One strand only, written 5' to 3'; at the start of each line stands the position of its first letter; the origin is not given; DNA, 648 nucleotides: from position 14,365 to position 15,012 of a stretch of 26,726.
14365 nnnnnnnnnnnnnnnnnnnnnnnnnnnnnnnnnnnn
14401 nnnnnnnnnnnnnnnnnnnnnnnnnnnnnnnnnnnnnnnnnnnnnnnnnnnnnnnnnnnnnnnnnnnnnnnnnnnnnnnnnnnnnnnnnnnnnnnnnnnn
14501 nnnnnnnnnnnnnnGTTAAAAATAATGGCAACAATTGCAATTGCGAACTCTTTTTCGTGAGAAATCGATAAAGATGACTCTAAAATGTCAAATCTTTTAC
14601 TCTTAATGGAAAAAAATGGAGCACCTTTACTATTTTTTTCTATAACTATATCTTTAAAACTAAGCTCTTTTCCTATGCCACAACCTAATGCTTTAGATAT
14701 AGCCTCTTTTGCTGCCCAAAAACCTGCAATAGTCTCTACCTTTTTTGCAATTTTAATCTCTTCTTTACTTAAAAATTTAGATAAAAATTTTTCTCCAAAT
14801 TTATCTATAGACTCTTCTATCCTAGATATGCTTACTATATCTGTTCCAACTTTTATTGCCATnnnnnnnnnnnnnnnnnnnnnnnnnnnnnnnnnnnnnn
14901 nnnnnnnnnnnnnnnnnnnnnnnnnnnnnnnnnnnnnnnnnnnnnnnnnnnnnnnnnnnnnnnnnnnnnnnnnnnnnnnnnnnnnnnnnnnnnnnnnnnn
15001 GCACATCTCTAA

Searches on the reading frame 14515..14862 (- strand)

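Call 7: search_protein_families(library=pfam, proteins=[window:14515-14862:-], max_evalue=1)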
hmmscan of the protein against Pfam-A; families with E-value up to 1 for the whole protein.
window:14515-14862:- (116 aa): 3 families
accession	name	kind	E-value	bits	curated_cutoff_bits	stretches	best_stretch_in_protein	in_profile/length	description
PF01648.25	ACPS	-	1.8e-18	67.1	25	1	5-111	2-111/111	4'-phosphopantetheinyl transferase superfamily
PF22624.1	AASDHPPT_N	-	0.042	14.5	27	1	66-108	53-94/100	4'-phosphopantetheinyl transferase, N-terminal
PF17837.6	4PPT_N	-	0.18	12.3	27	0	99-112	55-68/68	4'-phosphopantetheinyl transferase N-terminal domain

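Call 8: search_protein_families(library=ncbifam, proteins=[window:14515-14862:-], max_evalue=1)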
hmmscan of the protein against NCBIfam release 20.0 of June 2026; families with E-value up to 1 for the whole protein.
window:14515-14862:- (116 aa): 15 families
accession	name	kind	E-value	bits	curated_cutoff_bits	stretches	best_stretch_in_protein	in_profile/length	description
TIGR00516.1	acpS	equivalog_domain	5.4e-32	110.7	59.8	1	3-113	3-120/125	holo-ACP synthase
NF011253.0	PRK14659.1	equivalog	1.7e-23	83.6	156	1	1-114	1-120/123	holo-[acyl-carrier-protein] synthase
TIGR00556.1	pantethn_trn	domain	2.9e-23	82.3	45.35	1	2-113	2-125/128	phosphopantetheine--protein transferase domain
NF011257.0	PRK14663.1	equivalog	5.3e-22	78.1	186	1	4-113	2-117/123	holo-[acyl-carrier-protein] synthase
NF011251.0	PRK14657.1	equivalog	9.8e-21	74.1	165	1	1-112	1-120/123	holo-[acyl-carrier-protein] synthase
NF011254.0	PRK14660.1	equivalog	4.8e-17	62.1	195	1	1-113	1-123/125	holo-[acyl-carrier-protein] synthase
NF000832.0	PRK00070.3-2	equivalog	2.5e-16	60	107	1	1-112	1-113/116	holo-ACP synthase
NF011250.0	PRK14656.1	equivalog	2.2e-13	50.4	175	1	1-112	1-122/126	holo-[acyl-carrier-protein] synthase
NF000831.0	PRK00070.3-1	equivalog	1.1e-12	48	124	1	3-113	4-127/130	holo-ACP synthase AcpS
NF011256.0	PRK14662.1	equivalog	2.6e-11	43.9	150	1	1-112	1-116/123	4'-phosphopantetheinyl transferase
NF011255.0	PRK14661.1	equivalog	4.5e-10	39.7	209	1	1-112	1-106/169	holo-[acyl-carrier-protein] synthase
NF000835.0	PRK00070.4-1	equivalog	1.7e-05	25.1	128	1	1-110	1-108/115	holo-ACP synthase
NF047349.1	4PPT_AusB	equivalog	8.4e-05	22.1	225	1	17-77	106-166/205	aureusimine biosynthesis 4'-phosphopantetheinyl transferase AusB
NF011252.0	PRK14658.1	equivalog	0.0084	16.2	149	1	39-113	42-109/115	holo-ACP synthase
NF042922.1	4PPT_HetI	equivalog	0.15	11.3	370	1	30-65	150-185/235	4'-phosphopantetheinyl transferase HetI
